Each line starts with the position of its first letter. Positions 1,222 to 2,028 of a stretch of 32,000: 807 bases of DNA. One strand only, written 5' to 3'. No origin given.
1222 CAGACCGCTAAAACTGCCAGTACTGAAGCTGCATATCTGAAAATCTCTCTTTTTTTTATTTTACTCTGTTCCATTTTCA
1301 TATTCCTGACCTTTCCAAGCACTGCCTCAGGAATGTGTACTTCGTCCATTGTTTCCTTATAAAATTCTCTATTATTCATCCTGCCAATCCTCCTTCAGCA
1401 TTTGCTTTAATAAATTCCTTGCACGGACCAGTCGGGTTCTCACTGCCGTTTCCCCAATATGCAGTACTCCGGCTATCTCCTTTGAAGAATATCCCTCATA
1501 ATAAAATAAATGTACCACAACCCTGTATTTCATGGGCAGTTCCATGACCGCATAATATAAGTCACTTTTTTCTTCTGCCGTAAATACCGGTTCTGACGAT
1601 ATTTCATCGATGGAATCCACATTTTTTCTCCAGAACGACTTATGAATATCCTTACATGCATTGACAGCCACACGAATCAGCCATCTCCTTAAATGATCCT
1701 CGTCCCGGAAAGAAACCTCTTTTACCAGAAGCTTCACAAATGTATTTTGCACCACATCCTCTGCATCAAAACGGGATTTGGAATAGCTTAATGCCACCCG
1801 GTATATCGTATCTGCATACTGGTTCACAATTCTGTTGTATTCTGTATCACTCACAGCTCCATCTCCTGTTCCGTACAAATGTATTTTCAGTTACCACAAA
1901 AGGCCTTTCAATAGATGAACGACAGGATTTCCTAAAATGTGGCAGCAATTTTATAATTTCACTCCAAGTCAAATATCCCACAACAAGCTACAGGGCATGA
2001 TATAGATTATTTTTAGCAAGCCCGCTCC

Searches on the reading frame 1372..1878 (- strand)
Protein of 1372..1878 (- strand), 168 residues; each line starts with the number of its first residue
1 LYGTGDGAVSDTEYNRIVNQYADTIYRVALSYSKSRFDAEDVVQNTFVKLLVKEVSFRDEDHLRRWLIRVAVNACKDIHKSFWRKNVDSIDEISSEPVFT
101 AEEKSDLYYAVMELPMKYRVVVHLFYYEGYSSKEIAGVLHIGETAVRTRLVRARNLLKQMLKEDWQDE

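Call 96: search_protein_families(library=pfam, proteins=[window:1372-1878:-], max_evalue=0.0001)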
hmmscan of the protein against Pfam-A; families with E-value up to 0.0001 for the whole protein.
window:1372-1878:- (168 aa): 3 families
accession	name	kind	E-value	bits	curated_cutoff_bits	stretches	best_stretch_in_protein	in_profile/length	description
PF04542.20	Sigma70_r2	-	2e-13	50.3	24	1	18-81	2-67/71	Sigma-70 region 2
PF08281.18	Sigma70_r4_2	-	4.6e-13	49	25.7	1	107-155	4-52/54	Sigma-70, region 4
PF04545.22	Sigma70_r4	-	1.1e-06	28.5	24.1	1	113-158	4-49/50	Sigma-70, region 4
